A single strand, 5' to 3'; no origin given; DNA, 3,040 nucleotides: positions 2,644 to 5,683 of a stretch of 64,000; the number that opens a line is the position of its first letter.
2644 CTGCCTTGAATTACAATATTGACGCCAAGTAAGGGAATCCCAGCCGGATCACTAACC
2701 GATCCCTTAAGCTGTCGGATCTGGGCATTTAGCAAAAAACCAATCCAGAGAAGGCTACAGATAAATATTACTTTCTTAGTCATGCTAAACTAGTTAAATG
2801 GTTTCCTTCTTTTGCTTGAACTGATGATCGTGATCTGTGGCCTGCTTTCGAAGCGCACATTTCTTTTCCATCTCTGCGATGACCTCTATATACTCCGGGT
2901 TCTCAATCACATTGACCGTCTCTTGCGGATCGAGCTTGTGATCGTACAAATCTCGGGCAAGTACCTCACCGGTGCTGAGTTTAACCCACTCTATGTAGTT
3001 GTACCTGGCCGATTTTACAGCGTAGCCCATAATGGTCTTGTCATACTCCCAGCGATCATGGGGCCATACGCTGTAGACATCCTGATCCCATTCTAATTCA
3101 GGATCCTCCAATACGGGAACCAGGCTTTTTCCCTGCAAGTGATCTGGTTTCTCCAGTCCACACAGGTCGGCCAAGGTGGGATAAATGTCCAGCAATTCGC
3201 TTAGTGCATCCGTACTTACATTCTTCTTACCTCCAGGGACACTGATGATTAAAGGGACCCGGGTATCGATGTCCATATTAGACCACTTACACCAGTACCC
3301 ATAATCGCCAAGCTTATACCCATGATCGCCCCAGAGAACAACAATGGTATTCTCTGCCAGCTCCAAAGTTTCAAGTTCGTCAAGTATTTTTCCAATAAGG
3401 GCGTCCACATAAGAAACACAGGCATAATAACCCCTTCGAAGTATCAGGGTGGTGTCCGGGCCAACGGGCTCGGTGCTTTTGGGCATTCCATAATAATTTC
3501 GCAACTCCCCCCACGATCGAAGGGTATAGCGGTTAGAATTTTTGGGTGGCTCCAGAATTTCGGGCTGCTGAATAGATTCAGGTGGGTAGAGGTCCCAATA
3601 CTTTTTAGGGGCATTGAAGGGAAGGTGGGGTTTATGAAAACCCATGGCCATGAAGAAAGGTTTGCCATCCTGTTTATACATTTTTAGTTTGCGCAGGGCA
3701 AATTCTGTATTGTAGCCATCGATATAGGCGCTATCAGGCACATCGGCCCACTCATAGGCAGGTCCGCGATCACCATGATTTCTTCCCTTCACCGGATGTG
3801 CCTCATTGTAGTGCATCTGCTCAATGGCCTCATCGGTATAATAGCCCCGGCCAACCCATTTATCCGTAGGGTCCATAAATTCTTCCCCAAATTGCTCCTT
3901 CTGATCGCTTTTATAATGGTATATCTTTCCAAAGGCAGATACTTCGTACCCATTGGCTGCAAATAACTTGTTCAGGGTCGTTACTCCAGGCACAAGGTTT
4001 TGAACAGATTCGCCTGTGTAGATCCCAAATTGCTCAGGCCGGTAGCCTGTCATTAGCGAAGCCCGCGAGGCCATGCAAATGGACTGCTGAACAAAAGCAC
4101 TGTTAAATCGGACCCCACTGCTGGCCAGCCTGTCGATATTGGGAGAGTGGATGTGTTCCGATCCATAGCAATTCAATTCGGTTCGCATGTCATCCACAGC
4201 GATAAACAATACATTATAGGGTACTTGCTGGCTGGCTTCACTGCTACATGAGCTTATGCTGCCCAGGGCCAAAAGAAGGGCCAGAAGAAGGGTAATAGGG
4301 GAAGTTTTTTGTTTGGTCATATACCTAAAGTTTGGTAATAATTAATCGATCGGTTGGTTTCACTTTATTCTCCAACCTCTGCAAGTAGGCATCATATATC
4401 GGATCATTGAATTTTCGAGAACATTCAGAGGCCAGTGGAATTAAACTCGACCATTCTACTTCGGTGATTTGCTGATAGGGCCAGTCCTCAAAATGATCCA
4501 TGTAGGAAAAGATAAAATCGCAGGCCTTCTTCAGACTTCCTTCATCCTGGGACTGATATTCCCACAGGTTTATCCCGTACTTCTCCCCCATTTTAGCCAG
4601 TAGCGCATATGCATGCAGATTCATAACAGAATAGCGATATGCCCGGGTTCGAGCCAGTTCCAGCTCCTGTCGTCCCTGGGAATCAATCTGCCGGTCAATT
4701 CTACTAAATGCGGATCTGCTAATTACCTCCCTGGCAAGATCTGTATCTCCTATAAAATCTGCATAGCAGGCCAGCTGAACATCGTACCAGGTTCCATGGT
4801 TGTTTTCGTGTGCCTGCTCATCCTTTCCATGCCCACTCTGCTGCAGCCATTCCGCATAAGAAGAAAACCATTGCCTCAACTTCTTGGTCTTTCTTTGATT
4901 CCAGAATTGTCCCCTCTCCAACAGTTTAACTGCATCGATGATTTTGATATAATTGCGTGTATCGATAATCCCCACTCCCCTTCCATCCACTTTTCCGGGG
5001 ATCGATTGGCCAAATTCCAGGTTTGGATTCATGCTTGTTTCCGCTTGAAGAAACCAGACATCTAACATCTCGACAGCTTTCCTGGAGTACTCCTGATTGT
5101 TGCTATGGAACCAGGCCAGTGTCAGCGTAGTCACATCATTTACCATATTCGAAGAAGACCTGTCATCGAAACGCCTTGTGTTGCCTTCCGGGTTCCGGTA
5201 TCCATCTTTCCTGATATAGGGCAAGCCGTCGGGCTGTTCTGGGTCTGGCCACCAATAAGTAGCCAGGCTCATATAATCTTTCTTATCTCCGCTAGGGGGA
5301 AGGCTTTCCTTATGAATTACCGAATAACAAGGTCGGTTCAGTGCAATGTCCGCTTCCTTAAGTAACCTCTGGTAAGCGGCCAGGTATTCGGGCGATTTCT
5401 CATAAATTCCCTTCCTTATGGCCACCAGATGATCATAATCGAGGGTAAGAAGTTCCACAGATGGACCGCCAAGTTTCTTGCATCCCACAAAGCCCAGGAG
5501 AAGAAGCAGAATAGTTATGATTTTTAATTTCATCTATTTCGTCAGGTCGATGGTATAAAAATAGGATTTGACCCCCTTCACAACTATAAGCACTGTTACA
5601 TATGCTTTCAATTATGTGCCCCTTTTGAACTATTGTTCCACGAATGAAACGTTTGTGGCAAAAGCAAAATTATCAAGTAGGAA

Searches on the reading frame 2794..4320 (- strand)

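Call 52: search_protein_families(library=pfam, proteins=[window:2794-4320:-], max_evalue=0.00001)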
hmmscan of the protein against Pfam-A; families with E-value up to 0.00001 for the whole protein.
window:2794-4320:- (508 aa): 3 families
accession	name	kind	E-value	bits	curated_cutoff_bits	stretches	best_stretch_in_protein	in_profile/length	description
PF00884.28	Sulfatase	-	1.3e-47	163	25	1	36-388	2-300/301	Sulfatase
PF16347.10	SGSH_C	-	7.2e-21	75.4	29.3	1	338-488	1-148/154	N-sulphoglucosamine sulphohydrolase, C-terminal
PF01663.27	Phosphodiest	-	7.5e-09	36.1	23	0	298-336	184-222/342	Type I phosphodiesterase / nucleotide pyrophosphatase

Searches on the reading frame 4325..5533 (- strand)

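Call 52: search_protein_families(library=pfam, proteins=[window:4325-5533:-], max_evalue=0.00001)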
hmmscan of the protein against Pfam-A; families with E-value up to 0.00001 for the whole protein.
window:4325-5533:- (402 aa): 1 family
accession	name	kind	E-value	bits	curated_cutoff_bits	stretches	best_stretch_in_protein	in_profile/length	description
PF05426.18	Alginate_lyase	-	4.8e-83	279.2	22.2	1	74-351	4-275/275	Alginate lyase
